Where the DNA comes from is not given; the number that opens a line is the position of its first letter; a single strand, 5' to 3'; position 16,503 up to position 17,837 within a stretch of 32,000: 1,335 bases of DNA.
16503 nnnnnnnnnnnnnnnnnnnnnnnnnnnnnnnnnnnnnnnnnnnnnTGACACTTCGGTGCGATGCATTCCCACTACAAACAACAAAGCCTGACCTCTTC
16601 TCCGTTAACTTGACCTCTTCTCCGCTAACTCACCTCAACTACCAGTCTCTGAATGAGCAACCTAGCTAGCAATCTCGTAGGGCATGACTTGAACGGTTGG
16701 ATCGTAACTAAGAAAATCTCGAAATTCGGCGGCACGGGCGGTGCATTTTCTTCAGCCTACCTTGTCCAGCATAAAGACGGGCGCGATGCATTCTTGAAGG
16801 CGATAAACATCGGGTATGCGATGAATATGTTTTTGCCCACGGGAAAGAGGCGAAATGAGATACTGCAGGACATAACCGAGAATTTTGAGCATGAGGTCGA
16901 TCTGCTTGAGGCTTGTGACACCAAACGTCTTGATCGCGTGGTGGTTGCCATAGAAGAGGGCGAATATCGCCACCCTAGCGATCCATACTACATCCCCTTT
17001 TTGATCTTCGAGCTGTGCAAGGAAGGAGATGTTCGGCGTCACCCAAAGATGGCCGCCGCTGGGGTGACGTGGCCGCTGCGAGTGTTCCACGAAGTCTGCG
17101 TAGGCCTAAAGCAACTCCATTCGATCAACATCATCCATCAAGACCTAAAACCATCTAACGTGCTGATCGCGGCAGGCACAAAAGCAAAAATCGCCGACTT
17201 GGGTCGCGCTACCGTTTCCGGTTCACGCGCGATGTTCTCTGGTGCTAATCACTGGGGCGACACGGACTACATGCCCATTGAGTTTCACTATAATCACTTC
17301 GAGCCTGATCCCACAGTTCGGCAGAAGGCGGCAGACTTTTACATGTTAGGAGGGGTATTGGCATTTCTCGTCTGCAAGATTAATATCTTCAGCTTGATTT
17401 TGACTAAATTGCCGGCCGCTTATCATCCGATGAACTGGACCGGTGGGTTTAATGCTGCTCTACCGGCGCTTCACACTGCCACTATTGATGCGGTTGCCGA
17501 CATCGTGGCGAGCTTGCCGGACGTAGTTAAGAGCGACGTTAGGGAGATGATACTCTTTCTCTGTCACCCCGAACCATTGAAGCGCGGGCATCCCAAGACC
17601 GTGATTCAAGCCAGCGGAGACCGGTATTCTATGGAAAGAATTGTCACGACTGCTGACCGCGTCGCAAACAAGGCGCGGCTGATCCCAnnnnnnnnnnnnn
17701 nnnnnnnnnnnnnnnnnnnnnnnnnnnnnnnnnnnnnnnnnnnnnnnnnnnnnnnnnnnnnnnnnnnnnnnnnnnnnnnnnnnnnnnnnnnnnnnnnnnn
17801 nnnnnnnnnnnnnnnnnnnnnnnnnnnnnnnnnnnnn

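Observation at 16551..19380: Compositionally foreign two-gene cassette: minimal Ser/Thr kinase translationally coupled to a TPR protein - candidate undescribed kinase-based defence/toxin-like system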

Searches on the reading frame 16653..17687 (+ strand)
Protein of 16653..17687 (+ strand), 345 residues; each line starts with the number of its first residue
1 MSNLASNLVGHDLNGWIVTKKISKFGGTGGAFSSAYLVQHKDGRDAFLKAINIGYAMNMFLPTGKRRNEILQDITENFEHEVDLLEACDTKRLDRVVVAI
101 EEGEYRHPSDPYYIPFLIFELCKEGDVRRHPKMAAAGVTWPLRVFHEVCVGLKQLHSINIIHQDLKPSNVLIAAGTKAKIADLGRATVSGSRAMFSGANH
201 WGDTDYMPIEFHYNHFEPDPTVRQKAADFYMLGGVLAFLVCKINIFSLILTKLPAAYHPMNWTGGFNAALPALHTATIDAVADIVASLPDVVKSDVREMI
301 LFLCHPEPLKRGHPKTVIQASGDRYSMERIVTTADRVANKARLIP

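Call 8: search_protein_families(library=pfam, proteins=[window:16653-17687:+], max_evalue=1)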
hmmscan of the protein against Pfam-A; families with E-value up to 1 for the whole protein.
window:16653-17687:+ (345 aa): 5 families
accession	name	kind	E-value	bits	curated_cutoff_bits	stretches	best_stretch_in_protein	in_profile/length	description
PF00069.31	Pkinase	-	4.5e-16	59.5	31.7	1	72-250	42-201/263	Protein kinase domain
PF07714.23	PK_Tyr_Ser-Thr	-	4.6e-11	42.9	23.1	1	75-211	45-175/258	Protein tyrosine and serine/threonine kinase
PF17667.7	Pkinase_fungal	-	0.0044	16.2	24.1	1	142-213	289-366/387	Fungal protein kinase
PF06293.20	Kdo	-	0.0058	16.5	21.3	1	143-187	122-170/207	Lipopolysaccharide kinase (Kdo/WaaP) family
PF03109.22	ABC1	-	0.014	15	22.9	1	61-185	87-213/244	ABC1 atypical kinase-like domain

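Call 9: search_protein_families(library=padloc, proteins=[window:16653-17687:+], max_evalue=1)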
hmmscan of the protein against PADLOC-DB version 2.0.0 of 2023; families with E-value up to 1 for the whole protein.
window:16653-17687:+ (345 aa): 32 families (the best 25 are shown)
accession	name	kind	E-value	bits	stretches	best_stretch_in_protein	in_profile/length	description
PDLC04780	PDC-M71A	-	4.4e-91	303.9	1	3-343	7-347/352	-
PDLC04138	mad6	-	1.3e-17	61.9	1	30-212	62-228/659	mads_6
PDLC04047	PD-T4-6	-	9.6e-14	49.2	1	27-233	19-199/327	-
PDLC04042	PD-T4-6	-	2.5e-13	48.4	1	74-238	52-204/292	-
PDLC03920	MkoA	-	1.3e-11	41.5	1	55-318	35-271/1112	-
PDLC04053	PD-T4-6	-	1.9e-10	38.7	1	142-236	113-201/311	-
PDLC04054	PD-T4-6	-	2.9e-10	38.1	1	128-211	99-184/347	-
PDLC04060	PD-T4-6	-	9.9e-10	35.9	1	142-207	111-176/486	-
PDLC04043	PD-T4-6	-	3.7e-09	34.1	1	145-236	121-207/452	-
PDLC04055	PD-T4-6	-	1.3e-08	32.1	1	142-240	175-268/496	-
PDLC04048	PD-T4-6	-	5.2e-08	30.6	1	142-190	114-162/354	-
PDLC04050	PD-T4-6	-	6.8e-08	29.8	1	142-244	166-264/480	-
PDLC04057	PD-T4-6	-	9.6e-08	29.4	1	143-198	112-167/443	-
PDLC04041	PD-T4-6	-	1.6e-07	28.9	1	142-211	132-205/443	-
PDLC04061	PD-T4-6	-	4.5e-07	27.7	1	114-188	94-169/510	-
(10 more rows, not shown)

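Call 10: search_protein_families(library=ncbifam, proteins=[window:16653-17687:+], max_evalue=1)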
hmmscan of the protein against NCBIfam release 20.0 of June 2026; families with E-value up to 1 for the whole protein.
window:16653-17687:+ (345 aa): 17 families
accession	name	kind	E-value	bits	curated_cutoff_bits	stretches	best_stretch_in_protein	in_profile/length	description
NF047741.1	antiphage_MADS6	equivalog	4.7e-12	45.2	460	1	116-271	274-428/612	methylation-associated defense system protein kinase MAD6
NF033483.0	PknB_PASTA_kin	equivalog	5.1e-10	39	450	1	139-207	107-175/563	Stk1 family PASTA domain-containing Ser/Thr kinase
NF038150.1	lanthi_synth_IV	equivalog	4.9e-08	31.7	650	1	142-304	301-454/851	class IV lanthionine synthetase LanL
NF052427.1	StpK7MSMEG_1200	equivalog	6.1e-08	31.6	900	1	142-236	111-199/601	serine/threonine protein kinase StpK7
NF009651.0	PRK13184.1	equivalog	2.4e-07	29.2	839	1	136-188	110-162/932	serine/threonine-protein kinase PknD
NF038151.1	lanthi_synth_III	equivalog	0.00026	19.5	575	1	133-189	330-386/833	class III lanthionine synthetase LanKC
TIGR03724.2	arch_bud32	equivalog_domain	0.00038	20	125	1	143-189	89-134/193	KEOPS complex kinase/ATPase Bud32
NF002475.0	PRK01723.1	equivalog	0.00083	18.4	142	1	145-192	149-196/241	3-deoxy-D-manno-octulosonic acid kinase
TIGR03903.1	TOMM_kin_cyc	equivalog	0.002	16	705.75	1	143-188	83-131/1267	TOMM system kinase/cyclase fusion protein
NF053615.1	SerThrKinAfsKStmc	equivalog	0.0024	16.5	1300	1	148-210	121-182/809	protein serine/threonine kinase AfsK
NF011463.0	PRK14879.1-4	equivalog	0.0041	16.5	188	1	146-190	121-164/237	Kae1-associated kinase Bud32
NF058632.1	SerThrKinPrkT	equivalog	0.0078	15.3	280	1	114-190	94-169/322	serine/threonine protein kinase PrkT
NF043056.1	T4SS_LegK1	equivalog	0.012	14.3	550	1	154-238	204-282/516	Dot/Icm T4SS effector kinase LegK1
NF007174.0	PRK09605.1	equivalog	0.043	12.3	447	1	144-189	432-476/535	bifunctional N(6)-L-threonylcarbamoyladenine synthase/serine/threonine protein kinase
NF011464.0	PRK14879.1-7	equivalog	0.076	12.7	246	1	141-187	105-150/221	Kae1-associated kinase Bud32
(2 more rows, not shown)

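Call 14: find_encoding_contigs(protein=window:16653-17687:+, flank=10000, max_places=6)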
Protein window:16653-17687:+ (345 aa): no gene with exactly this product is on record in the collection.

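Call 16: find_homologous_proteins(query=window:16653-17687:+, max_evalue=1e-10)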
Query window:16653-17687:+ (345 aa): 1217 proteins with E <= 1e-10 among 4621 candidates; the best 120 are listed.
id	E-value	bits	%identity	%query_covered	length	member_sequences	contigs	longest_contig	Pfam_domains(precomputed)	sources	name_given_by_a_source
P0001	1.5e-234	795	100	100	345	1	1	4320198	PF07714.24,PF00069.32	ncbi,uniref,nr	ncbi:protein kinase [Horticoccus luteus]|uniref:Protein kinase n=1 Tax=Horticoccus luteus TaxID=2862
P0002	5.3e-200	682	83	100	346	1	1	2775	PF07714.24,PF00069.32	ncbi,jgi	jgi:serine/threonine protein kinase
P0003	7.8e-188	642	79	100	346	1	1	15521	PF07714.24,PF00069.32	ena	-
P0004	4.1e-125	435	55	98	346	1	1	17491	PF07714.24,PF00069.32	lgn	-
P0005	4.6e-123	429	53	100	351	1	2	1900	PF07714.24,PF00069.32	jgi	jgi:serine/threonine protein kinase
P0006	2.1e-121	423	55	100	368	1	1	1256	PF07714.24,PF00069.32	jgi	-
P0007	1.1e-119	418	57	99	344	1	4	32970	PF07714.24,PF00069.32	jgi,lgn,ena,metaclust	metaclust:\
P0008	3.1e-118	413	55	99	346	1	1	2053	PF07714.24,PF00069.32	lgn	-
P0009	1.4e-117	411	55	99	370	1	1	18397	PF07714.24,PF00069.32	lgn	-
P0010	8.5e-117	408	52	99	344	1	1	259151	PF07714.24,PF00069.32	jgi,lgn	-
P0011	1.5e-116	407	52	99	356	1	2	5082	PF07714.24,PF00069.32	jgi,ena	jgi:Serine/threonine protein kinase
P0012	1.7e-113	397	51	99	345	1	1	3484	PF07714.24,PF00069.32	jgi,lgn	jgi:serine/threonine protein kinase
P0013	4.1e-113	396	50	99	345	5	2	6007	PF07714.24,PF00069.32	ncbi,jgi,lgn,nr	ncbi:MAG TPA: protein kinase [Terriglobia bacterium]|nr:protein kinase [Terriglobia bacterium]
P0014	5.2e-112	392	54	92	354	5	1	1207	PF07714.24,PF00069.32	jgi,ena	-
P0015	1.1e-110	388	53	99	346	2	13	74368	PF07714.24,PF00069.32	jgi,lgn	jgi:serine/threonine protein kinase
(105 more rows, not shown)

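Call 24: find_related_loci(query=A1, collection=genome_contigs, flank=10000)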
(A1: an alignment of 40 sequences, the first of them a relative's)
Query A1 (345 aa) in genome_contigs; peptide patterns used: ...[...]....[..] (x = any residue, [..] = any of these).
600 stretches matched a pattern (row limit reached: there are more); 478 encode a relative of the query (tblastn E <= 1e-3); the best 80 are kept; 80 distinct loci.
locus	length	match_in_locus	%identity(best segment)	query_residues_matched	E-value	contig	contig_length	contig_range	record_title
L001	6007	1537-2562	50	2-344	2e-118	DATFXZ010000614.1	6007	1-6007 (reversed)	MAG TPA_asm: Terriglobia bacterium isolate SMAG_U9530 k141_2004094, whole genome shotgun sequence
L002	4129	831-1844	38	2-344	5e-73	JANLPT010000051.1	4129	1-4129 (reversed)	MAG: Bryobacteraceae bacterium isolate OTE_38_metabat_308_sub OTE_38_k141_3394281, whole genome shotgun sequence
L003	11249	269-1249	37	4-339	1e-71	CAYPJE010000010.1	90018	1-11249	MAG TPA_asm: uncultured bacterium isolate SRP167671_co2_198 genome assembly, contig: NODE_278_length_90018_cov_13.223425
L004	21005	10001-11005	38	4-338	1e-69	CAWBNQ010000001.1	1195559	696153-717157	MAG: Nitrospirota bacterium isolate MFD01299.bin.1.15 genome assembly, contig: contig_15494, whole genome shotgun sequen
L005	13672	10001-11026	37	4-343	4e-69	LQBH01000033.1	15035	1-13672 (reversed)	MAG: delta proteobacterium MLS_D scaffold_38, whole genome shotgun sequence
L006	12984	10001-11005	37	4-338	7e-69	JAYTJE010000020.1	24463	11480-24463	MAG: Nitrospirota bacterium isolate GFS_2908 GFS_2908_19, whole genome shotgun sequence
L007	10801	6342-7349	38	1-340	2e-68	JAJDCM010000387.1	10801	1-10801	MAG: Planctomycetota bacterium isolate OFTM205 OFTM205_386, whole genome shotgun sequence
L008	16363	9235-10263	38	1-343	2e-64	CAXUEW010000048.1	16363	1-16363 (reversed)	MAG TPA_asm: uncultured Terriglobus sp. isolate public_SRR11456913_metawrap_bin.10 genome assembly, contig: public_SRR11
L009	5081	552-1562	38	5-343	5e-64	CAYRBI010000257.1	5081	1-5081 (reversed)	MAG TPA_asm: uncultured bacterium isolate binchicken_co66_130 genome assembly, contig: NODE_23089_length_5081_cov_6.2789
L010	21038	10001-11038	36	5-345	1e-63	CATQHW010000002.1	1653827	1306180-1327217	MAG: uncultured Spirochaetia bacterium isolate 66362a33-eddf-4579-992a-93dc3fc4ae3b genome assembly, contig: contig_2, w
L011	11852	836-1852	37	5-343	2e-62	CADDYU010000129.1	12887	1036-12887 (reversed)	Methylococcaceae bacterium isolate 8 genome assembly, contig: NODE_3475_length_12887_cov_4.986129, whole genome shotgun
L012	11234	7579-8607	38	1-341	8e-62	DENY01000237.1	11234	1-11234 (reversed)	MAG TPA_asm: Bacteroidales bacterium UBA2632 UBA2632_contig_634, whole genome shotgun sequence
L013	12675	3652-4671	36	1-343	2e-61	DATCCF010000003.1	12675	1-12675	MAG TPA_asm: Terriglobales bacterium isolate SMAG_U7692 k141_98371, whole genome shotgun sequence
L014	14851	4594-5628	37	3-342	2e-61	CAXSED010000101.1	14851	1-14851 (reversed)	MAG: uncultured Chthoniobacterales bacterium isolate private_VT1_metawrap_bin.2 genome assembly, contig: private_VT1_met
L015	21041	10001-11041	38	3-343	2e-61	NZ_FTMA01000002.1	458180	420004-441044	Maribacter ulvicola strain DSM 15366, whole genome shotgun sequence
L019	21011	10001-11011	36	5-343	5e-61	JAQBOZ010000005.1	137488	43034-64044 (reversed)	MAG: Chlorobiota bacterium isolate RYN_334 scaffold_6769955, whole genome shotgun sequence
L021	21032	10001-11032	36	3-342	2e-60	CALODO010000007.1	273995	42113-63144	MAG: uncultured Gammaproteobacteria bacterium isolate LOGT_bin.0026 genome assembly, contig: contig_72900, whole genome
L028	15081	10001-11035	39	1-343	8e-59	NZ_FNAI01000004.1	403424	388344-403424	Mucilaginibacter pineti strain 47C3B, whole genome shotgun sequence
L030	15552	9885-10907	36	1-340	6e-59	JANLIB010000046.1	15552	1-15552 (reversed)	MAG: Gallionella sp. isolate S40-4 k99_322583, whole genome shotgun sequence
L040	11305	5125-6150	34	3-344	9e-58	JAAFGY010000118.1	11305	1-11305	MAG: Flavobacterium sp. isolate Bin2_5 scaffold_2158, whole genome shotgun sequence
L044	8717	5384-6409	34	3-344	9e-58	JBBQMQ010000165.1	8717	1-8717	MAG: Bacteroidales bacterium isolate Co_metawrap_407 Cmw_407_k141_21324738_length_8717_cov_27.9748, whole genome shotgun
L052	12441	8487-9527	34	2-343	6e-57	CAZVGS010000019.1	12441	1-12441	MAG TPA_asm: uncultured Gammaproteobacteria bacterium isolate binchicken_co16_182 genome assembly, contig: NODE_8524_len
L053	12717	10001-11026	34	3-344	1e-56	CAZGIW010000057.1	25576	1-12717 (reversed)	MAG TPA_asm: uncultured Bacteroidales bacterium isolate SRP241326_co1_354 genome assembly, contig: NODE_2917_length_2557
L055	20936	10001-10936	35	1-314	3e-56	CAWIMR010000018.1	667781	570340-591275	MAG: uncultured Acidobacteriaceae bacterium isolate MFD05377.bin.2.25 genome assembly, contig: contig_24580, whole genom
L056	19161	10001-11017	35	5-343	8e-56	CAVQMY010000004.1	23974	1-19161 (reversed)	MAG: uncultured Verrucomicrobiae bacterium isolate MFD00082.bin.2.52 genome assembly, contig: contig_11919, whole genome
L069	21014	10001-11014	37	1-340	5e-54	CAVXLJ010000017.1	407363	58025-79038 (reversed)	MAG: uncultured Alphaproteobacteria bacterium isolate MFD02416.bin.2.164 genome assembly, contig: contig_24941, whole ge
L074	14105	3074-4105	33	3-343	2e-53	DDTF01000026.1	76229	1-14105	MAG TPA_asm: Flammeovirgaceae bacterium UBA2371 UBA2371_contig_7423, whole genome shotgun sequence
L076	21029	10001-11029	34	3-343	4e-53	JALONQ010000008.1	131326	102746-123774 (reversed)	MAG: Bacteroidetes bacterium isolate Prado081 scaffold_29, whole genome shotgun sequence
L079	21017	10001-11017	32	3-342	1e-52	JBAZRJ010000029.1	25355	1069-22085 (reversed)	MAG: Clostridia bacterium isolate SO_2017_GW1_145 NODE_7934_length_25355_cov_1.740328_OW334_2017, whole genome shotgun s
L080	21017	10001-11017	34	5-341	9e-53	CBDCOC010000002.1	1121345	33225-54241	MAG: Bryobacterales bacterium isolate 563e2126-20b4-4440-9010-20653566d31b genome assembly, contig: contig_2, whole geno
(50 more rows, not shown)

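Call 29: search_protein_families(library=pfam, proteins=[L021:16534-17778:-, L053:7326-8750:+, L056:15990-18368:-, L080:28-2805:+, L055:7287-9329:+, L028:8241-8783:-, L069:9557-9976:+, L006:6667-8142:-, L008:13659-16358:-, L014:1364-3049:+], max_evalue=0.00001)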
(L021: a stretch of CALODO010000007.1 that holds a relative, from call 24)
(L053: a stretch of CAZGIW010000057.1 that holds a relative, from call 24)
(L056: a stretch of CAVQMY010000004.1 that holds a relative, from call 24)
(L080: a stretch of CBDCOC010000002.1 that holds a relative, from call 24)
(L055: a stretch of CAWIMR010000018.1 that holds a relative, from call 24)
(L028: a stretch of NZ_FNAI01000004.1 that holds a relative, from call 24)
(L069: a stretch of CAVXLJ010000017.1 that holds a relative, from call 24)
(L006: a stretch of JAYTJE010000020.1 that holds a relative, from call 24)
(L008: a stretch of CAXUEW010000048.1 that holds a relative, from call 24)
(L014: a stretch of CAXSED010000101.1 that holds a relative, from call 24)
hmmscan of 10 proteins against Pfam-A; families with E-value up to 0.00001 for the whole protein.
L021:16534-17778:- (414 aa): 2 families
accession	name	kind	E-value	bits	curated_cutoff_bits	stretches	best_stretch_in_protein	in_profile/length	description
PF00589.27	Phage_integrase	-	6.3e-28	98.1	27.1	1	259-403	22-170/172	Phage integrase family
PF13356.12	Arm-DNA-bind_3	-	8.9e-17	61.4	27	1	6-92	2-81/83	Arm DNA-binding domain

L053:7326-8750:+ (474 aa): 4 families
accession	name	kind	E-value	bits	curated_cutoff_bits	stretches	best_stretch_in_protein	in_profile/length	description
PF02384.22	N6_Mtase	-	1.4e-73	248.4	20.4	1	138-443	2-310/311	N-6 DNA Methylase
PF07669.17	Eco57I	-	9.9e-11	42.5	25.3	1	231-352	69-171/171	Eco57I restriction-modification methylase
PF12161.14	HsdM_N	-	1.5e-10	42.2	24.5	1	7-126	4-133/135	HsdM N-terminal domain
PF20473.4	MmeI_Mtase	-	6.7e-06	25.9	27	0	182-248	21-93/259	MmeI, DNA-methyltransferase domain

L056:15990-18368:- (792 aa): 5 families
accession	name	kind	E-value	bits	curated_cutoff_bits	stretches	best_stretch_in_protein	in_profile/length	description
PF04851.21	ResIII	-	8.5e-37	127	22.5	1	152-327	4-164/164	Type III restriction enzyme, res subunit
PF08463.15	EcoEI_R_C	-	2e-31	109.8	24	1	631-788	1-163/163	EcoEI R protein C-terminal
PF18766.7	SWI2_SNF2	-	8.1e-20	71.9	26.7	1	155-365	1-195/221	SWI2/SNF2 ATPase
PF00270.35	DEAD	-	1.2e-12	48.3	26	1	162-329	6-163/167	DEAD/DEAH box helicase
PF00271.37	Helicase_C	-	5.4e-06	27.1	23.5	0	410-518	5-108/110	Helicase conserved C-terminal domain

L080:28-2805:+ (925 aa): 3 families
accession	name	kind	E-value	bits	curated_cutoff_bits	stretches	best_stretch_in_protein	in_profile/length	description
PF13561.12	adh_short_C2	-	3.1e-52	178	27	1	687-921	3-234/236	Enoyl-(Acyl carrier protein) reductase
PF00106.31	adh_short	-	1.2e-47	162.4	26.6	1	679-866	1-186/195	short chain dehydrogenase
PF08659.16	KR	-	4e-06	27.3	22.6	1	682-823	4-144/180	KR domain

L055:7287-9329:+ (680 aa): 1 family
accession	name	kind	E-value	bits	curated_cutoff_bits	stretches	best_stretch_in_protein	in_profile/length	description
PF02867.20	Ribonuc_red_lgC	-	1.2e-130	437.1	23.9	1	24-586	13-523/523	Ribonucleotide reductase, barrel domain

L028:8241-8783:- (180 aa): 1 family
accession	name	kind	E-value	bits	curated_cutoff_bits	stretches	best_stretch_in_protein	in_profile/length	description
PF06114.19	Peptidase_M78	-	3.3e-17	62.9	22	1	30-166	1-123/123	IrrE N-terminal-like domain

L069:9557-9976:+ (139 aa): 1 family
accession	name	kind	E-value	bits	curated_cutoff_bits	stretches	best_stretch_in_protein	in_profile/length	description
PF12802.13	MarR_2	-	2.3e-07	31.3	27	1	45-86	2-44/61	MarR family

L006:6667-8142:- (491 aa): 1 family
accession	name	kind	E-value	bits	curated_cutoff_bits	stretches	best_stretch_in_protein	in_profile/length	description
PF00899.27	ThiF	-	2.1e-27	96.3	28.1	1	190-396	3-169/238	ThiF family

L008:13659-16358:- (899 aa): 2 families
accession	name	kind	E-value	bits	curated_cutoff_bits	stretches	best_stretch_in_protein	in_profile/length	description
PF00521.26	DNA_topoisoIV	-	6e-141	470.7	31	1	3-460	25-431/432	DNA gyrase/topoisomerase IV, subunit A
PF03989.18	DNA_gyraseA_C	-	2.7e-63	209.6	27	6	787-832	3-47/48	DNA gyrase C-terminal domain, beta-propeller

L014:1364-3049:+ (561 aa): 2 families
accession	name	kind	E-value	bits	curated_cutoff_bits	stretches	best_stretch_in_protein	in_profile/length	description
PF03235.19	GmrSD_N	-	2.9e-27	96.5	33.2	1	17-233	3-199/199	GmrSD restriction endonuclease, N-terminal domain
PF07510.16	GmrSD_C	-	9.6e-17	61.6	23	1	419-553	2-137/138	GmrSD restriction endonucleases, C-terminal domain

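Call 43: predict_structure(alignment_id=A1)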
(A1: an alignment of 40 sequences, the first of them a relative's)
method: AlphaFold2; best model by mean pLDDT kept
length: 345 residues; sequences in the alignment: 40
mean_pLDDT: 90.5   pTM: 0.90
mean pLDDT of the five models: 90.5, 90.2, 89.9, 89.8, 88.4
residues with pLDDT >= 90: 248; 70-90: 76; 50-70: 21; < 50: 0
segments of 3 or more residues with pLDDT < 50: none
pLDDT, mean of each block of 10 residues (from residue 1): 79 96 68 90 96 85 83 90 95 96 92 93 93 90 98 96 94 95 87 73 86 92 93 98 96 97 96 98 96 97 95 64 86 96 87
secondary structure, 60 per line:
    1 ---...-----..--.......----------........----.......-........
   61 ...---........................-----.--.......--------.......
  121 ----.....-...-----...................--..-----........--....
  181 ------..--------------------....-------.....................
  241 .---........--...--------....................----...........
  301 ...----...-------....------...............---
elements in order: E16-22 E33-40 E45-51 H53-63 H67-90 E99-105 E114-120 H139-157 E170-174 E177-180 H209-212 H220-241 H245-252 H266-285 H290-303 H318-321 H328-342
